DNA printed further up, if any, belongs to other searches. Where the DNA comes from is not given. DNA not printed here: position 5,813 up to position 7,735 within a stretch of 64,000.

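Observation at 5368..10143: Translationally coupled MaoC-FkbH-ACP-B12 radical SAM-LbH acyltransferase module inside a glycan locus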

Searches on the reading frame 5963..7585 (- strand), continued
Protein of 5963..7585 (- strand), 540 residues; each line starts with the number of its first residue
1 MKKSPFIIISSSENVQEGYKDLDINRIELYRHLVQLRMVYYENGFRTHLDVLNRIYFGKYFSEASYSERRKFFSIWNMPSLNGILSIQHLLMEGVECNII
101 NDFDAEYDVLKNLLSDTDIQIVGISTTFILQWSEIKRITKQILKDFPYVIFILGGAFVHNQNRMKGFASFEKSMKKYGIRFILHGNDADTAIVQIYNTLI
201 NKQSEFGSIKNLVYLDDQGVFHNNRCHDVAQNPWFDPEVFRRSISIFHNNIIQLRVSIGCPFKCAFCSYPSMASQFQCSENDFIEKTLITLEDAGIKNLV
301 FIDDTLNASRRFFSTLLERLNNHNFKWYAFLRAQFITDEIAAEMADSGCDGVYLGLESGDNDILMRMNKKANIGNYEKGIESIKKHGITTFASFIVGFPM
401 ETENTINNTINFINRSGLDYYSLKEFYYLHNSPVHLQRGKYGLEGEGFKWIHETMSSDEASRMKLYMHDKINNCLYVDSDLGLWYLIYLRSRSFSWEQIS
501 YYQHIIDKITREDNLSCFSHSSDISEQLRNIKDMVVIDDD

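Call 53: predict_structure(alignment_id=A1)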
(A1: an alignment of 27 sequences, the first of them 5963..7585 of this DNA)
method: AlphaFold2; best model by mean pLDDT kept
length: 540 residues; sequences in the alignment: 27
mean_pLDDT: 89.8   pTM: 0.88
mean pLDDT of the five models: 89.8, 88.4, 87.9, 87.6, 85.7
residues with pLDDT >= 90: 332; 70-90: 190; 50-70: 16; < 50: 2
segments of 3 or more residues with pLDDT < 50: none
pLDDT, mean of each block of 10 residues (from residue 1): 84 74 87 86 91 93 92 88 87 92 94 91 92 94 96 92 89 96 88 92 85 93 74 75 80 88 80 80 92 92 86 95 95 95 98 94 92 96 98 94 97 97 91 88 92 95 95 91 88 93 94 90 87 76
secondary structure, 60 per line:
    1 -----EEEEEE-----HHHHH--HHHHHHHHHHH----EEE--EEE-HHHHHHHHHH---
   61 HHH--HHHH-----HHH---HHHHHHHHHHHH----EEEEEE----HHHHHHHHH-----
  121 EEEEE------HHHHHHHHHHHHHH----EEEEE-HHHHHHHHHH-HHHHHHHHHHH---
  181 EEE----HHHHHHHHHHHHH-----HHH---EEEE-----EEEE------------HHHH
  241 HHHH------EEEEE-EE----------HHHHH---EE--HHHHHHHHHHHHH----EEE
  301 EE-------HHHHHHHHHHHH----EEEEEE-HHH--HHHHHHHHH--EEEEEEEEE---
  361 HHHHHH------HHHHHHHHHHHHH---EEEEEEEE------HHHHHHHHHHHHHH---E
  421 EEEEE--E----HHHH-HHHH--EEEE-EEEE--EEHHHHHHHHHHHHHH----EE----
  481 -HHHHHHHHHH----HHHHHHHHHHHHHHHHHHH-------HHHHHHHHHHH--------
elements in order: E6-11 H17-21 H24-34 E39-41 E44-46 H48-57 H66-69 H81-92 E97-102 H107-115 E121-125 H132-145 E150-154 H156-165 H167-177 E181-183 H188-200 E212-215 E221-224 H237-244 E251-255 H269-273 H281-293 E298-302 H310-321 E326-331 H338-346 E349-357 H361-366 H373-385 E389-396 H403-416 E420-425 H433-436 H438-441 E444-447 E449-452 H457-470 H482-491 H496-514 H522-532

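Call 55: fold_search(model_id=the predicted structure, library=pdb)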
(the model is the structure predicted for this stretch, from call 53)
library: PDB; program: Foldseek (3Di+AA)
matches with E <= 10: 1512; with E <= 0.001: 170
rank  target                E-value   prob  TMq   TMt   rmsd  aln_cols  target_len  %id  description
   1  9ccb                  2.6e-18  1.00  0.49  0.61   8.9       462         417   17  X-ray crystal structure of methyl-coenzyme M reductase glutamine methylase (MgmA) from Methanothermobacter marburgensis  (released 2025-01-01)
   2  6wte_A                7.1e-18  1.00  0.51  0.49   8.2       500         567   13  Structure of radical S-adenosylmethionine methyltransferase, TsrM, from Kitasatospora setae with cobalamin and [4Fe-4S (released 2020-12-23)
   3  6wte_B                1.4e-17  1.00  0.51  0.51   8.8       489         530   13  Structure of radical S-adenosylmethionine methyltransferase, TsrM, from Kitasatospora setae with cobalamin and [4Fe-4S (released 2020-12-23)
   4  6fd2_A                1.4e-17  1.00  0.55  0.64   9.9       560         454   15  Radical SAM 1,2-diol dehydratase AprD4 in complex with its substrate paromamine (released 2018-01-17)
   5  6wtf_A                1.6e-17  1.00  0.50  0.50   9.0       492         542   14  Structure of radical S-adenosylmethionine methyltransferase, TsrM, from Kitasatospora setae with tryptophan substrate  (released 2020-12-23)
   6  6wtf_B                1.9e-17  1.00  0.50  0.50   9.0       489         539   14  Structure of radical S-adenosylmethionine methyltransferase, TsrM, from Kitasatospora setae with tryptophan substrate  (released 2020-12-23)
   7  9n1d                  2.8e-17  1.00  0.52  0.46  10.8       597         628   13  Crystal structure of CysS from Corallococcus sp. CA054B with 5'-deoxyadenosine and methionine bound (released 2026-01-28)
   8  9n1c                  3.4e-17  1.00  0.54  0.47  10.5       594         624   12  Crystal structure of CysS from Corallococcus sp. CA054B with 5'-deoxyadenosine, methionine, and pantetheinylated 3-ethox (released 2026-01-28)
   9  7kdy_A                5.3e-17  1.00  0.56  0.47   9.2       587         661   13  Crystal structure of Streptomyces tokunonesis TokK with hydroxycobalamin, 5'-deoxyadenosine, methionine, and (2R)-pant (released 2022-01-12)
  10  9n1b                  1.1e-16  1.00  0.53  0.46  10.5       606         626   14  Crystal structure of CysS from Corallococcus sp. CA054B with 5'-deoxyadenosine, methionine, and pantetheinylated 3-metho (released 2026-01-28)
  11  7kdy_B                1.6e-16  1.00  0.55  0.46   9.7       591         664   13  Crystal structure of Streptomyces tokunonesis TokK with hydroxycobalamin, 5'-deoxyadenosine, methionine, and (2R)-pant (released 2022-01-12)
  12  7kdx_B                1.9e-16  1.00  0.54  0.45  11.5       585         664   15  Crystal structure of Streptomyces tokunonesis TokK with hydroxycobalamin, 5'-deoxyadenosine, and methionine (released 2022-01-12)
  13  6fd2_B                2.1e-16  1.00  0.53  0.62  10.4       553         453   16  Radical SAM 1,2-diol dehydratase AprD4 in complex with its substrate paromamine (released 2018-01-17)
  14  7kdx_A                2.2e-16  1.00  0.54  0.45  11.6       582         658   15  Crystal structure of Streptomyces tokunonesis TokK with hydroxycobalamin, 5'-deoxyadenosine, and methionine (released 2022-01-12)
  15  5ul3                  4.3e-16  1.00  0.53  0.41  12.0       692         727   14  Structure of Cobalamin-dependent S-adenosylmethionine radical enzyme OxsB with aqua-cobalamin bound (released 2017-04-19)
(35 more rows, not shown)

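Call 58: find_encoding_contigs(protein=P0181, flank=9000, max_places=1)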
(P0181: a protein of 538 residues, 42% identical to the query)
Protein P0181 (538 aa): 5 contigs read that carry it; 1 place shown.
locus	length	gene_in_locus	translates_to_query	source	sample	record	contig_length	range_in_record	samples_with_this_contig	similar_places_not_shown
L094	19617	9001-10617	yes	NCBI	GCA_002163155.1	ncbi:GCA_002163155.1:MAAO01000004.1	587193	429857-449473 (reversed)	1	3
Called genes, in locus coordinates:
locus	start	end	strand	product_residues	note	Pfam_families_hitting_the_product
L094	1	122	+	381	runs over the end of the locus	PF00155:Aminotran_1_2, PF01041:DegT_DnrJ_EryC1, PF01212:Beta_elim_lyase, PF01053:Cys_Met_Meta_PP (weak)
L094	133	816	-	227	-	PF02348:CTP_transf_3, PF12804:NTP_transf_3 (weak)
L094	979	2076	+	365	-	PF04101:Glyco_tran_28_C (faint)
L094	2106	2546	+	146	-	PF13302:Acetyltransf_3, PF13523:Acetyltransf_8 (faint), PF00583:Acetyltransf_1, PF13673:Acetyltransf_10 (weak), PF13508:Acetyltransf_7, PF08445:FR47 (weak)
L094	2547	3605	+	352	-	PF03102:NeuB, PF08666:SAF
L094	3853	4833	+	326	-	PF13489:Methyltransf_23, PF08241:Methyltransf_11, PF08242:Methyltransf_12 (weak), PF13847:Methyltransf_31 (weak)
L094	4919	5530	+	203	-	PF00117:GATase, PF01174:SNO (faint)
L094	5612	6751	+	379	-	-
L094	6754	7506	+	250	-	PF00977:His_biosynth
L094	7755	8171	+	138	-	PF01575:MaoC_dehydratas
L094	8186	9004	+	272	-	PF02522:Antibiotic_NAT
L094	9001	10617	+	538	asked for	PF04055:Radical_SAM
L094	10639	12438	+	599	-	PF21211:FkbH_N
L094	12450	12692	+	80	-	-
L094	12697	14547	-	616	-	PF27859:LIC12162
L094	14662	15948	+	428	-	PF16254:DUF4910, PF09940:DUF2172, PF04389:Peptidase_M28 (faint), PF16221:HTH_47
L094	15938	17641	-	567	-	PF00664:ABC_membrane (weak), PF02463:SMC_N (weak), PF00005:ABC_tran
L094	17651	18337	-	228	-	PF03102:NeuB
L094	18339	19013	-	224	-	PF00535:Glycos_transf_2, PF10111:Glyco_tranf_2_2, PF13641:Glyco_tranf_2_3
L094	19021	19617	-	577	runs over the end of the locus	PF02348:CTP_transf_3, PF00389:2-Hacid_dh, PF02826:2-Hacid_dh_C, PF03446:NAD_binding_2 (weak)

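Call 59: find_encoding_contigs(protein=P0224, flank=9000, max_places=1)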
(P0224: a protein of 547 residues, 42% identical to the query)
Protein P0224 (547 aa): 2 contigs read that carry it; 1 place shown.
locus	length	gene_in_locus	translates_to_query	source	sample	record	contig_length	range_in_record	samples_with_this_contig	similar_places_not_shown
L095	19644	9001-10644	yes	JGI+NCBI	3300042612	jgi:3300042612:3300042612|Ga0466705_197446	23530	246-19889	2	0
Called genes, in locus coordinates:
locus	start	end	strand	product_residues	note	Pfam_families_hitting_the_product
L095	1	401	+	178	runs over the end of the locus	PF02357:NusG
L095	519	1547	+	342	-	PF01073:3Beta_HSD, PF01370:Epimerase, PF02719:Polysacc_synt_2, PF04321:RmlD_sub_bind, PF05368:NmrA (weak), PF13460:NAD_binding_10, PF16363:GDP_Man_Dehyd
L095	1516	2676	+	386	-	PF00155:Aminotran_1_2, PF01041:DegT_DnrJ_EryC1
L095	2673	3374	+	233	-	PF02348:CTP_transf_3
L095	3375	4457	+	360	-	PF04101:Glyco_tran_28_C (weak)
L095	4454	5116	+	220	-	PF00551:Formyl_trans_N (weak)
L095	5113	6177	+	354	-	PF03102:NeuB, PF08666:SAF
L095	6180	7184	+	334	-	PF01408:GFO_IDH_MocA, PF22725:GFO_IDH_MocA_C3 (weak)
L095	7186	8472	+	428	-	PF01041:DegT_DnrJ_EryC1, PF00155:Aminotran_1_2 (weak), PF01053:Cys_Met_Meta_PP (weak)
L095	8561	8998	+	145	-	PF01575:MaoC_dehydratas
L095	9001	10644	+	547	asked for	PF04055:Radical_SAM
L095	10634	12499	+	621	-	PF21211:FkbH_N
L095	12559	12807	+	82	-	PF00550:PP-binding (weak)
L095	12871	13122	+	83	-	PF00550:PP-binding (weak)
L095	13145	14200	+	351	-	PF08545:ACP_syn_III, PF08541:ACP_syn_III_C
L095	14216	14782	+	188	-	PF13302:Acetyltransf_3 (faint)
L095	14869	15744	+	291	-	-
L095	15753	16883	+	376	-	-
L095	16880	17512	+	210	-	PF00117:GATase, PF01174:SNO (faint), PF07685:GATase_3 (weak)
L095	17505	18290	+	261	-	PF00977:His_biosynth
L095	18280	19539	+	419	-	-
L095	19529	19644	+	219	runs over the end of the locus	PF08241:Methyltransf_11 (weak)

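Call 65: search_protein_families(library=pfam, proteins=[L025:11518-14799:+, L025:7042-9465:+, L031:10498-13686:+, L031:7175-8764:+, L022:1932-4394:+, L022:6764-9202:+, L023:5171-9670:+, L023:11436-14999:+], max_evalue=0.00001)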
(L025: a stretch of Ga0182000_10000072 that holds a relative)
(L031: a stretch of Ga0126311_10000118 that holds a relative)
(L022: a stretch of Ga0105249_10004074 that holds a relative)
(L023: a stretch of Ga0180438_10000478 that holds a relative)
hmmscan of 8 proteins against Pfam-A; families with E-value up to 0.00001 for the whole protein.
L025:11518-14799:+ (1093 aa): 3 families
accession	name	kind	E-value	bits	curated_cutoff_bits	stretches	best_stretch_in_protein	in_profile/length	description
PF00501.34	AMP-binding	-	1.5e-88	297.6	29.9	1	481-833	1-384/384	AMP-binding enzyme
PF00668.25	Condensation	-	1.6e-57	195.7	30.6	1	25-461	6-456/456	Condensation domain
PF00550.31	PP-binding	-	6e-16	58.9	20.8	1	994-1055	1-64/67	Phosphopantetheine attachment site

L025:7042-9465:+ (807 aa): 2 families
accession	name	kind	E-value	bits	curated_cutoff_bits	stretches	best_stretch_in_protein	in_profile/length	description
PF12704.14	MacB_PCD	-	1.5e-40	140.2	27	2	23-237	1-206/207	MacB-like periplasmic core domain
PF02687.27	FtsX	-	2.1e-31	108.9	25.5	2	277-395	2-117/120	FtsX-like permease C-terminal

L031:10498-13686:+ (1062 aa): 4 families
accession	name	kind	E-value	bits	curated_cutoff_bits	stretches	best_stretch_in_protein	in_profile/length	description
PF00501.34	AMP-binding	-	6.7e-80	269.2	29.9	1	448-794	1-384/384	AMP-binding enzyme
PF00668.25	Condensation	-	2e-62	211.8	30.6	1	10-427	6-456/456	Condensation domain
PF00550.31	PP-binding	-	2.6e-18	66.5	20.8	1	955-1017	3-67/67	Phosphopantetheine attachment site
PF13193.12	AMP-binding_C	-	7e-14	53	24.5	1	853-927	1-76/76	AMP-binding enzyme C-terminal domain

L031:7175-8764:+ (529 aa): 1 family
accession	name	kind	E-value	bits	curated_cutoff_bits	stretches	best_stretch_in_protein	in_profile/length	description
PF00221.24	Lyase_aromatic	-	1.6e-158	528.7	27.3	1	8-482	1-461/466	Aromatic amino acid lyase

L022:1932-4394:+ (820 aa): 2 families
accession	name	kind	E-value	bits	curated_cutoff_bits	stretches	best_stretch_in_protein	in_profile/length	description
PF12704.14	MacB_PCD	-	2.1e-39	136.4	27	2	24-249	2-204/207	MacB-like periplasmic core domain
PF02687.27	FtsX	-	5.1e-29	101.2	25.5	2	700-813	2-120/120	FtsX-like permease C-terminal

L022:6764-9202:+ (812 aa): 3 families
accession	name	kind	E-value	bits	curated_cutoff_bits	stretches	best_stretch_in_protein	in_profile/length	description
PF00326.27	Peptidase_S9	-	9.3e-25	87.8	22.6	1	644-797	50-211/213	Prolyl oligopeptidase family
PF01738.24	DLH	-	1.4e-07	31.8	21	1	629-796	69-198/217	Dienelactone hydrolase family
PF02129.25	Peptidase_S15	-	8.9e-06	26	23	0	550-678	1-116/262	X-Pro dipeptidyl-peptidase (S15 family)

L023:5171-9670:+ (1499 aa): 4 families
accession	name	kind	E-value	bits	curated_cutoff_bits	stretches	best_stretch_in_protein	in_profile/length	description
PF00668.25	Condensation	-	8.4e-194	644.9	30.6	2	1030-1481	2-455/456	Condensation domain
PF00501.34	AMP-binding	-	4.7e-64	217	29.9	1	408-785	2-384/384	AMP-binding enzyme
PF00550.31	PP-binding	-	7.9e-14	52.1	20.8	1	943-1013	2-67/67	Phosphopantetheine attachment site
PF13193.12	AMP-binding_C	-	7.2e-09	36.9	24.5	1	843-916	1-76/76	AMP-binding enzyme C-terminal domain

L023:11436-14999:+ (1188 aa): 3 families
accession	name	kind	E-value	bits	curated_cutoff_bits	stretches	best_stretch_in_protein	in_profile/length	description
PF00501.34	AMP-binding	-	1.4e-55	189.1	29.9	1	923-1184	19-309/384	AMP-binding enzyme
PF00668.25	Condensation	-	1.3e-28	100.4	30.6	1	3-244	182-455/456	Condensation domain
PF02310.24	B12-binding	-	4.9e-17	62.3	32.1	1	474-584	12-117/121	B12 binding domain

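Call 66: search_dna_similar(query=window:5963-7585:-, collection=plasmids, mode=protein, max_evalue=1e-20, max_rows=15)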
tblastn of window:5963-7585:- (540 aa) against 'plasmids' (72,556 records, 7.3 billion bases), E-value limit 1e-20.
No match.

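Call 75: search_protein_families(library=pfam, proteins=[L094:14662-15948:+, L094:8186-9004:+], max_evalue=0.001)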
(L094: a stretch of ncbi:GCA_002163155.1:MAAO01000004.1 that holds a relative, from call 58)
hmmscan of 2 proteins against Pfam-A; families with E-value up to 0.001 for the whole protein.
L094:14662-15948:+ (428 aa): 4 families
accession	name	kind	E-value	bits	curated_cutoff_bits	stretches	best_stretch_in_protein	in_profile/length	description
PF16254.10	DUF4910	-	3.7e-100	334.3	26.6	1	9-349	1-247/247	Domain of unknown function (DUF4910)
PF09940.16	DUF2172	-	3.4e-38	130.3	27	1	60-151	1-92/92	Domain of unknown function (DUF2172)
PF16221.11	HTH_47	-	1e-17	63.9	27.1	1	353-424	5-77/78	winged helix-turn-helix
PF04389.22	Peptidase_M28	-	1.8e-05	25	21.3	1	221-339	72-189/193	Peptidase family M28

L094:8186-9004:+ (272 aa): 1 family
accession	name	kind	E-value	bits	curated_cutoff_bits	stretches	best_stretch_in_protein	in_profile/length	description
PF02522.19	Antibiotic_NAT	-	1.8e-12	47.8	25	1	69-238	63-226/232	Aminoglycoside 3-N-acetyltransferase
